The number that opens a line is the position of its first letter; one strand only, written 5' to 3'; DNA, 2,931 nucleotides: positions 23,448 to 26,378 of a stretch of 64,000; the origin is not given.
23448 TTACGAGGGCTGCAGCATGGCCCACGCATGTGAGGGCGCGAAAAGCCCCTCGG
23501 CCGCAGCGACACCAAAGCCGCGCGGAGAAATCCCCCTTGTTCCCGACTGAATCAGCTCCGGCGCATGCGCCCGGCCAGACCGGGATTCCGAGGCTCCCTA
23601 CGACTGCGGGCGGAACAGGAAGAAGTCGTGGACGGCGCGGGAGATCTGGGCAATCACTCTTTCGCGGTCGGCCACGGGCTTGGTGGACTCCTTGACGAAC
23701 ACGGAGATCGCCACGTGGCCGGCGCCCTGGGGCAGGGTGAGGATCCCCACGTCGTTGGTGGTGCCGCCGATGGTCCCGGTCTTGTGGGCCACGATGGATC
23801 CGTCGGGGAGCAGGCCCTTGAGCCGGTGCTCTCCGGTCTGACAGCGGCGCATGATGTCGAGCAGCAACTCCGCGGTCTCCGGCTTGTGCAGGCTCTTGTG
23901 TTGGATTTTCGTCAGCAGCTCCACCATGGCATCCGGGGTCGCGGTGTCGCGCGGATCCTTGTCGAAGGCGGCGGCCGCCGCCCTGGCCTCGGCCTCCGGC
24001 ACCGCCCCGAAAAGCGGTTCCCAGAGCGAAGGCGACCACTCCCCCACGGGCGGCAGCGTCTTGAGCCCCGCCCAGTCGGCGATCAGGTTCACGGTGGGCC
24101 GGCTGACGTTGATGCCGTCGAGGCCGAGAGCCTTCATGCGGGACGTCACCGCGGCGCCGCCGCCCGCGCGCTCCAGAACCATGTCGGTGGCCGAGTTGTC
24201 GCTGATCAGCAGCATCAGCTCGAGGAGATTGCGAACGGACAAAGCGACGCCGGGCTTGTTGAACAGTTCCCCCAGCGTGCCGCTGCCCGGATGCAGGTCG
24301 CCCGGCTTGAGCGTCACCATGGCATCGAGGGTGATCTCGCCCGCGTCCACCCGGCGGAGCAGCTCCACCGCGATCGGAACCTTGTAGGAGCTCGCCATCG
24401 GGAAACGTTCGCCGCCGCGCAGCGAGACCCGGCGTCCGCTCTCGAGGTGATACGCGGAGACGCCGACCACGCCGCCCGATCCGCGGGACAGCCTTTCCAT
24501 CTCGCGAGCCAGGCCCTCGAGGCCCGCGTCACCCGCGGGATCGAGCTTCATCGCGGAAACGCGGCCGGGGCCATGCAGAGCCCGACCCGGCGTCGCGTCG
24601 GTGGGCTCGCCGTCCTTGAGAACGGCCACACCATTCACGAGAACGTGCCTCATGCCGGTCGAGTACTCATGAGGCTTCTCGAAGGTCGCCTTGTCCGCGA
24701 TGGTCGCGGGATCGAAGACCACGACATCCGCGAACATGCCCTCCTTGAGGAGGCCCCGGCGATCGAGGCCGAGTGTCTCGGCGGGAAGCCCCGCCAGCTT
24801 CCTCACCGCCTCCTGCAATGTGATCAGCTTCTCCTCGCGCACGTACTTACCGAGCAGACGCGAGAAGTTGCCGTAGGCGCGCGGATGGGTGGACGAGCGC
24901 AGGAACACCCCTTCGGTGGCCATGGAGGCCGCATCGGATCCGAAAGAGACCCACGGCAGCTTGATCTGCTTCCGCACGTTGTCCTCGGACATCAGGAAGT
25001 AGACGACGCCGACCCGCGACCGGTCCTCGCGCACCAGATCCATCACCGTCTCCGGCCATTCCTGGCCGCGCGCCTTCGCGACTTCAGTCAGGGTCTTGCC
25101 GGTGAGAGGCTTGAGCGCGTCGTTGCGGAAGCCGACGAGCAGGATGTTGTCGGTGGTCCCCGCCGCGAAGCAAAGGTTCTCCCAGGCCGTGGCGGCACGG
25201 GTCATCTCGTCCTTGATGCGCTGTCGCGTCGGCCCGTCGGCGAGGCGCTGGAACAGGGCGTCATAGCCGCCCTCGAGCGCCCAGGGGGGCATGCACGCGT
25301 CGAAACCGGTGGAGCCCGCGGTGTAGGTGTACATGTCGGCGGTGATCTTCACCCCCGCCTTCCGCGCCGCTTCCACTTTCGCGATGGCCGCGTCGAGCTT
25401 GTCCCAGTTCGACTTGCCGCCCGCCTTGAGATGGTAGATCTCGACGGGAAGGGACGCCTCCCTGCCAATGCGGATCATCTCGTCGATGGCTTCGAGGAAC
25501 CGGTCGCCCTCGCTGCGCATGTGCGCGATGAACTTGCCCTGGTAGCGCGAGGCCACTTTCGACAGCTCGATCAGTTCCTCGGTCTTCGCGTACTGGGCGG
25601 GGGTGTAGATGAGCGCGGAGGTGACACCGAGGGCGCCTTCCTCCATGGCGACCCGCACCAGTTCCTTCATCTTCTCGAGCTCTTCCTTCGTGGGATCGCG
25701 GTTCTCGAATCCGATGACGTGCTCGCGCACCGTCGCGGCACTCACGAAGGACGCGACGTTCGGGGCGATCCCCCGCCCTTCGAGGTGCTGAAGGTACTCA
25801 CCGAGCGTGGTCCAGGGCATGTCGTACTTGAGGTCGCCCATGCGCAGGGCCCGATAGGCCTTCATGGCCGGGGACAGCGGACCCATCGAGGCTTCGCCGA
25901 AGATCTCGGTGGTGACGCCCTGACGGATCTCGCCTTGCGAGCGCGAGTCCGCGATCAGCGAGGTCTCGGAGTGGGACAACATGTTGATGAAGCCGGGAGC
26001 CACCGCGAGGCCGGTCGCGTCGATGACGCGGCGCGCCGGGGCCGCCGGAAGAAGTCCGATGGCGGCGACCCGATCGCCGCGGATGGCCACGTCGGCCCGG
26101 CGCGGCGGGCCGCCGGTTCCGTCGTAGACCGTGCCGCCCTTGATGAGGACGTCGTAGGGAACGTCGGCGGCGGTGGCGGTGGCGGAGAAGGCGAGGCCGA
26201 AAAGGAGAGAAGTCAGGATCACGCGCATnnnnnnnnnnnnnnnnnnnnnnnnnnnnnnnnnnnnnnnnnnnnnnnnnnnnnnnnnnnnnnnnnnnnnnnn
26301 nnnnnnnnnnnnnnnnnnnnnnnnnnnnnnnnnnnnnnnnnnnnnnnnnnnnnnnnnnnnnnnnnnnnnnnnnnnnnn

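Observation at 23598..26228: Secreted D-aminoacylase fused to a class A beta-lactamase-fold domain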

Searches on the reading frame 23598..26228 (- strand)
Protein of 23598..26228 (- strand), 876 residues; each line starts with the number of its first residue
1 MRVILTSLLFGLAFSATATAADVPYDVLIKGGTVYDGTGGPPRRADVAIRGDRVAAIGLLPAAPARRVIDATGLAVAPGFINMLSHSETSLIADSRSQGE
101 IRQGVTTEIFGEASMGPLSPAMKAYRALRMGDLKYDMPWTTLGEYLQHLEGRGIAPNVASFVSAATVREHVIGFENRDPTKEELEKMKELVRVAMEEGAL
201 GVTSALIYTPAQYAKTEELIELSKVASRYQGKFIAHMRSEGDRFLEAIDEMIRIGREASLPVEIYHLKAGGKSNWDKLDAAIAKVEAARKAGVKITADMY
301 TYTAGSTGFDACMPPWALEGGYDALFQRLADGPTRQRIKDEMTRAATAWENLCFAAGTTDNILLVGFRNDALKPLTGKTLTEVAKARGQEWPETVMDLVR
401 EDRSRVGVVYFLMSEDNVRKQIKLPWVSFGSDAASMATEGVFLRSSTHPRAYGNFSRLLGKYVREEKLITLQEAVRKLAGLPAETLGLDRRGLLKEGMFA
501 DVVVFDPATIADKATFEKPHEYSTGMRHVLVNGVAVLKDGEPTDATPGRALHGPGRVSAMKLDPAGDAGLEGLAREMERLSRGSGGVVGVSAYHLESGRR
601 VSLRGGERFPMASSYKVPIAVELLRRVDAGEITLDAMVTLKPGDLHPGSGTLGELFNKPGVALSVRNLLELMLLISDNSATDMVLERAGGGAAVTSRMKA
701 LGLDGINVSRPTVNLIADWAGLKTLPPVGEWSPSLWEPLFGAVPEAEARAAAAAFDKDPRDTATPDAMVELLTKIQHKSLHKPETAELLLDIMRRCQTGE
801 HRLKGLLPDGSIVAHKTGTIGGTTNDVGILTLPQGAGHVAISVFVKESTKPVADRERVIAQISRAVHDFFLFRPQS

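Call 3: search_protein_families(library=pfam, proteins=[window:23598-26228:-], max_evalue=0.01)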
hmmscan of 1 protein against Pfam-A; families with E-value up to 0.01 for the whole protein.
window:23598-26228:- (876 aa): 4 families
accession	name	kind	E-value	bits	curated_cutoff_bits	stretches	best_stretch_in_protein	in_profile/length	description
PF13354.11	Beta-lactamase2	-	5e-53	180.1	22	1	589-845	1-214/214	Beta-lactamase enzyme family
PF07969.17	Amidohydro_3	-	7.3e-25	88.8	29.7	1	67-536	1-471/472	Amidohydrolase family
PF01979.26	Amidohydro_1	-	4.5e-09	36.5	25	1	423-516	244-326/345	Amidohydrolase family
PF00144.29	Beta-lactamase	-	1.3e-07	31.5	27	1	583-822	10-287/329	Beta-lactamase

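Call 4: search_protein_families(library=ncbifam, proteins=[window:23598-26228:-], max_evalue=0.01)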
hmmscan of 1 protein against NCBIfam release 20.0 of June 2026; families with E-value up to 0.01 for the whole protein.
window:23598-26228:- (876 aa): 146 families (the best 25 are shown)
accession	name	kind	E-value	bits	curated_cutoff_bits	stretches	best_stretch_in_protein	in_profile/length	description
NF006560.0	PRK09061.1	subfamily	4.5e-70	236.4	340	2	17-313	18-303/517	amidohydrolase family protein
NF033103.1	bla_class_A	equivalog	1.5e-64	217.6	200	1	577-868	2-255/257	class A beta-lactamase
NF012099.1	SubclassA2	equivalog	2.7e-49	167.8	320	2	760-870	154-270/275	class A beta-lactamase, subclass A2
NF000298.2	blaTLA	exception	1.8e-32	112.6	640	2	761-870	189-304/309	TLA family extended-spectrum class A beta-lactamase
NF040780.1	blaHBL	exception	1.8e-30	106.4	580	2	753-866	179-292/304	HBL family class A beta-lactamase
NF050797.1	blaCESS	exception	2.3e-30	105.9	525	2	573-709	36-168/296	CESS family extended-spectrum class A beta-lactamase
NF000447.2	bla-A_Chryseo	exception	1.1e-29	103.5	510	2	760-870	174-290/292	CGA/CIA family class A beta-lactamase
NF000538.1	classA_carba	equivalog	8e-29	100.8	390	2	584-714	5-133/254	carbapenem-hydrolyzing class A beta-lactamase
NF047556.1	blaACA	exception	8.4e-29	100.7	592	2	757-866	184-294/298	ACA family class A beta-lactamase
NF000320.3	blaPEN-Bcc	equivalog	8e-28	97.6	540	2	572-715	40-180/300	PEN family class A beta-lactamase, Bcc-type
NF000389.2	blaPER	exception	8.2e-28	97.4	650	2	766-871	189-299/308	PER family extended-spectrum class A beta-lactamase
NF000232.1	lactamase_L2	exception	1.4e-27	97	540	2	567-704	38-170/303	L2 family extended-spectrum class A beta-lactamase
NF050809.1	blaCHA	exception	5.3e-27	95.1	575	2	569-705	32-164/295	CHA family extended-spectrum class A beta-lactamase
NF000390.2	blaVEB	exception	5.5e-27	94.6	670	2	760-871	179-297/299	VEB family extended-spectrum class A beta-lactamase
NF041590.1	blaCAE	exception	1.9e-26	93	625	2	575-701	36-161/300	CAE family broad-spectrum class A beta-lactamase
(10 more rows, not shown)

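Call 5: find_homologous_proteins(query=window:23598-26228:-, max_evalue=1e-10)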
Query window:23598-26228:- (876 aa): 8000 proteins with E <= 1e-10 among 8000 candidates; the best 120 are listed.
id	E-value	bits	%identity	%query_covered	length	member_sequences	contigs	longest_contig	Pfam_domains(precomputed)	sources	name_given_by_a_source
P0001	0.0e+0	1791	92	98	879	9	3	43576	PF13354.13,PF07969.18,PF01979.27,PF00144.30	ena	-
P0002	0.0e+0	1763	90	100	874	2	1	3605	PF13354.13,PF07969.18,PF00144.30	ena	-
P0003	0.0e+0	1759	90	98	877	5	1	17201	PF13354.13,PF07969.18,PF01979.27,PF00144.30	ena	-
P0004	0.0e+0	1748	90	98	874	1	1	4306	PF13354.13,PF07969.18,PF00144.30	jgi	-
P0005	0.0e+0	1730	89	99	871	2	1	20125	PF13354.13,PF07969.18,PF01979.27,PF00144.30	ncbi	-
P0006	0.0e+0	1728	90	98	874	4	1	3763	PF13354.13,PF07969.18,PF01979.27,PF00144.30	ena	-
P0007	0.0e+0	1718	87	100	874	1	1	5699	PF13354.13,PF07969.18,PF01979.27,PF00144.30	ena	-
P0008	0.0e+0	1713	86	100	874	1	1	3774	PF13354.13,PF07969.18,PF01979.27,PF00144.30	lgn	-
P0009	0.0e+0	1707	87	100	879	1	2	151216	PF13354.13,PF07969.18,PF01979.27,PF00144.30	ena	-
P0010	0.0e+0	1632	84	98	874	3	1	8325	PF13354.13,PF07969.18,PF01979.27,PF00144.30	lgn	-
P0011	0.0e+0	1591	82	100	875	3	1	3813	PF13354.13,PF07969.18,PF01979.27,PF00144.30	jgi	jgi:N-acyl-D-amino-acid deacylase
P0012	0.0e+0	1563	79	100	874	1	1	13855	PF13354.13,PF07969.18,PF01979.27,PF00144.30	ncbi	-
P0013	0.0e+0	1560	79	99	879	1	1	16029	PF13354.13,PF07969.18,PF00144.30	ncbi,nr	ncbi:MAG: class A beta-lactamase [Acidobacteria bacterium]|nr:class A beta-lactamase [Acidobacteriot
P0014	0.0e+0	1559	81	97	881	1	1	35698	PF13354.13,PF07969.18,PF01979.27,PF00144.30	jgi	jgi:N-acyl-D-amino-acid deacylase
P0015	0.0e+0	1548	80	98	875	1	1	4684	PF13354.13,PF07969.18,PF01979.27,PF00144.30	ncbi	ncbi:MAG TPA: class A beta-lactamase [Vicinamibacteria bacterium]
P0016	0.0e+0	1541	79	100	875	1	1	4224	PF13354.13,PF07969.18,PF01979.27,PF00144.30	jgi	jgi:N-acyl-D-amino-acid deacylase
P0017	0.0e+0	1535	78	99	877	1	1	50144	PF13354.13,PF07969.18,PF01979.27,PF00144.30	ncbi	-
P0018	0.0e+0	1528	78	100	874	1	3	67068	PF13354.13,PF07969.18,PF00144.30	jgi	jgi:N-acyl-D-amino-acid deacylase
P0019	0.0e+0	1504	77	100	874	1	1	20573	PF13354.13,PF07969.18,PF00144.30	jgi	jgi:N-acyl-D-amino-acid deacylase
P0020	0.0e+0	1475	77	97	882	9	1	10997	PF13354.13,PF07969.18,PF01979.27,PF00144.30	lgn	-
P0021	0.0e+0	1464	75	97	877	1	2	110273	PF13354.13,PF07969.18,PF01979.27,PF00144.30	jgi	jgi:N-acyl-D-amino-acid deacylase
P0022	0.0e+0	1454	75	99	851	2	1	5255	PF13354.13,PF07969.18,PF01979.27,PF00144.30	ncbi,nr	ncbi:MAG: serine hydrolase [Acidobacteria bacterium]|nr:serine hydrolase [Acidobacteriota bacterium]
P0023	0.0e+0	1432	75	99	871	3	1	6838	PF13354.13,PF07969.18,PF01979.27,PF00144.30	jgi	jgi:N-acyl-D-amino-acid deacylase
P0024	0.0e+0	1314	69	100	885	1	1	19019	PF13354.13,PF07969.18,PF00144.30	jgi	jgi:N-acyl-D-amino-acid deacylase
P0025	0.0e+0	1305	70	98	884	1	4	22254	PF13354.13,PF07969.18,PF00144.30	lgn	-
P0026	0.0e+0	1289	67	98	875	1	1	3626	PF13354.13,PF07969.18,PF00144.30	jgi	jgi:N-acyl-D-amino-acid deacylase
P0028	0.0e+0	1268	67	97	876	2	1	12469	PF13354.13,PF07969.18,PF00144.30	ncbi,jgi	-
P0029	0.0e+0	1262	67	98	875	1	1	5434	PF13354.13,PF07969.18,PF00144.30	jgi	jgi:N-acyl-D-amino-acid deacylase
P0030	0.0e+0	1048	82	64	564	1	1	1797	PF13354.13,PF07969.18,PF01979.27,PF00144.30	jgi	jgi:beta-lactamase class A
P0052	1.1e-247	843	69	63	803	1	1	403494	PF07969.18,PF01979.27,PF13472.13,PF00657.29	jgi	jgi:N-acyl-D-amino-acid deacylase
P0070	3.0e-246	838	68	62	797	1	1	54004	PF07969.18,PF13472.13,PF00657.29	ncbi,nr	ncbi:MAG: amidohydrolase family protein [Vicinamibacteria bacterium]|nr:amidohydrolase family protei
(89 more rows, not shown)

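Call 6: search_solved_structures(query=window:23598-26228:-, max_evalue=0.00001, show_alignments=0)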
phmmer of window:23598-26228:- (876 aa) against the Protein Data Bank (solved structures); distinct sequences matched with E-value up to 0.00001: 360 (the best 60 are shown).
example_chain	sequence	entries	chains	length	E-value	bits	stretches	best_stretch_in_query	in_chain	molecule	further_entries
1rjp_A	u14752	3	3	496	3.5e-84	286.7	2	23-308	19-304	D-aminoacylase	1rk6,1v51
1m7j_A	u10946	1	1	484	3.5e-84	286.7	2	23-308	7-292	D-aminoacylase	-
1rjq_A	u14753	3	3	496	8.3e-84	285.5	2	23-308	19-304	D-aminoacylase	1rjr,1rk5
1v4y_A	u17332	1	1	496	1e-82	281.9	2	23-308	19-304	D-aminoacylase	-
3gip_A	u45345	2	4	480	9.4e-75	255.5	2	26-307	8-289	N-acyl-D-glutamate deacylase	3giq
9g5m_A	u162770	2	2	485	9.3e-67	229.1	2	26-310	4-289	Amidohydrolase family protein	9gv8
9kb1_A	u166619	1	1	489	1e-60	209.1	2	23-310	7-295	PpOngB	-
9kb3_A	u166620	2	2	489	3.3e-60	207.4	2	23-310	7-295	Carbohydrate de-N-acetylated protein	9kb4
8eo7_A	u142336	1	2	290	4.2e-45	157.4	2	761-873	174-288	beta-lactamase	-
8eo5_A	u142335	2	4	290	4.2e-45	157.4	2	761-873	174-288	LRA-5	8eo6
4c6y_A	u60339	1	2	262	1.3e-33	119.5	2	573-706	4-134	BETA-LACTAMASE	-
4uhu_A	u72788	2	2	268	4e-33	117.8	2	573-706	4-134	GNCA LACTAMASE W229D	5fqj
5fqm_A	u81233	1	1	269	5.4e-33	117.4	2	573-706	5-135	GNCA BETA LACTAMASE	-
4b88_A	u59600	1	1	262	9.3e-33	116.6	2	573-707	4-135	BETA-LACTAMASE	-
2j9o_A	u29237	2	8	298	3.5e-32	114.7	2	572-712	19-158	TLL2115 PROTEIN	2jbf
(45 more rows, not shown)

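Call 22: find_encoding_contigs(protein=P0021, flank=8000, max_places=2)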
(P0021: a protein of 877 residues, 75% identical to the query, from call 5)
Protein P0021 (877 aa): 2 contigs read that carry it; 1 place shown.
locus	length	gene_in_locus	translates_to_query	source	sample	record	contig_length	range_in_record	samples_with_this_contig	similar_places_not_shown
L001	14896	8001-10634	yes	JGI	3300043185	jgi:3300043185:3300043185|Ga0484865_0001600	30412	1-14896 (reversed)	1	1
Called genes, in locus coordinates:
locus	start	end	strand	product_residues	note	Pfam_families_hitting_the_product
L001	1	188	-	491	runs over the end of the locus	PF04055:Radical_SAM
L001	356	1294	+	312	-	-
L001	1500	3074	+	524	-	PF01565:FAD_binding_4, PF02913:FAD-oxidase_C (faint)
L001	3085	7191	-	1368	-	PF07504:FTP, PF01447:Peptidase_M4, PF02868:Peptidase_M4_C, PF03160:Calx-beta, PF01839:FG-GAP (faint), PF13517:FG-GAP_3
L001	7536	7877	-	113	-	PF04237:YjbR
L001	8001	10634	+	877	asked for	PF01979:Amidohydro_1 (faint), PF07969:Amidohydro_3, PF00144:Beta-lactamase (weak), PF13354:Beta-lactamase2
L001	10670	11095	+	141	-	PF01842:ACT (faint)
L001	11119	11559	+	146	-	PF12867:DinB_2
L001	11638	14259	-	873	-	PF13620:CarboxypepD_reg, PF07715:Plug, PF00593:TonB_dep_Rec_b-barrel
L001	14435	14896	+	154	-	?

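Call 23: find_encoding_contigs(protein=P0017, flank=8000, max_places=2)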
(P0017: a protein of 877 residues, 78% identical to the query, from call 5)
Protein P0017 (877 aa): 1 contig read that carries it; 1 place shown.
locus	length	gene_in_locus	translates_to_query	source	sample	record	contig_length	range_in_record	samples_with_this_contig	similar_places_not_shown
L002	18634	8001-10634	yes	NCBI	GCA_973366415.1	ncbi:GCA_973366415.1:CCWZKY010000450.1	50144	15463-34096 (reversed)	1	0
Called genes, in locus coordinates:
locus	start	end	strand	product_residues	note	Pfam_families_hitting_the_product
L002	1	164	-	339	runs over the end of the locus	PF00291:PALP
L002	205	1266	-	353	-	PF01717:Meth_synt_2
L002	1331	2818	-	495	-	PF00144:Beta-lactamase, PF13354:Beta-lactamase2 (faint), PF11954:DUF3471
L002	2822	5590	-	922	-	PF13620:CarboxypepD_reg, PF13715:CarbopepD_reg_2 (weak), PF25183:OMP_b-brl_4, PF00593:TonB_dep_Rec_b-barrel, PF25183:OMP_b-brl_4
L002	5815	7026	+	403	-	PF02746:MR_MLE_N, PF26685:DUF8230_C, PF13378:MR_MLE_C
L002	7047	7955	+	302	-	PF01418:HTH_6, PF01380:SIS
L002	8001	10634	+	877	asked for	PF01979:Amidohydro_1 (faint), PF07969:Amidohydro_3, PF00144:Beta-lactamase (weak), PF13354:Beta-lactamase2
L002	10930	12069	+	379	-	PF00144:Beta-lactamase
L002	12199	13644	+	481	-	PF00144:Beta-lactamase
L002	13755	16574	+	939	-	PF13620:CarboxypepD_reg, PF13715:CarbopepD_reg_2 (weak), PF25183:OMP_b-brl_4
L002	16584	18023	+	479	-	PF09587:PGA_cap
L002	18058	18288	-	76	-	-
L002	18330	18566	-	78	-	PF11954:DUF3471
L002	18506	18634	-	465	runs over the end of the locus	PF00144:Beta-lactamase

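Call 24: find_encoding_contigs(protein=P0024, flank=8000, max_places=2)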
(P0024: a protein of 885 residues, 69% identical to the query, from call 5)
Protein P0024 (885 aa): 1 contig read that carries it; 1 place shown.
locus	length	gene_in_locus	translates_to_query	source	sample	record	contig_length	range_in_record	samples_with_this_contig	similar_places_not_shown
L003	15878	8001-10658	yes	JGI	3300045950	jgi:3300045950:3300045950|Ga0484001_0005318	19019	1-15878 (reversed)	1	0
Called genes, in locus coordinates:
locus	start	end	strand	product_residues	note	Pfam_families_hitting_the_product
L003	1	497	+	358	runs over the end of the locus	PF01544:CorA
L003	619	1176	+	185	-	PF00697:PRAI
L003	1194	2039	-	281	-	PF00487:FA_desaturase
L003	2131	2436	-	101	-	-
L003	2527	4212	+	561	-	PF00005:ABC_tran, PF02463:SMC_N (faint), PF13304:AAA_21 (faint), PF13476:AAA_23 (faint), PF12848:ABC_tran_Xtn, PF00005:ABC_tran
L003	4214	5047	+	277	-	PF02861:Clp_N (faint)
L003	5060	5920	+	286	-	-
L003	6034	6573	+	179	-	-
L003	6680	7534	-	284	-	PF00657:Lipase_GDSL, PF13472:Lipase_GDSL_2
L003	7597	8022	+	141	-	PF21352:Zn_ribbon_Thio2, PF00085:Thioredoxin, PF13098:Thioredoxin_2, PF13905:Thioredoxin_8 (faint)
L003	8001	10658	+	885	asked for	PF07969:Amidohydro_3, PF00144:Beta-lactamase, PF13354:Beta-lactamase2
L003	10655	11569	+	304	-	PF01073:3Beta_HSD, PF01370:Epimerase, PF04321:RmlD_sub_bind (weak), PF05368:NmrA, PF07993:NAD_binding_4 (faint), PF13460:NAD_binding_10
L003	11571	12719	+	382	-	PF01946:Thi4 (faint), PF00890:FAD_binding_2 (weak), PF01266:DAO, PF13450:NAD_binding_8 (weak)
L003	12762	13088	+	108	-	PF01242:PTPS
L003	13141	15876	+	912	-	?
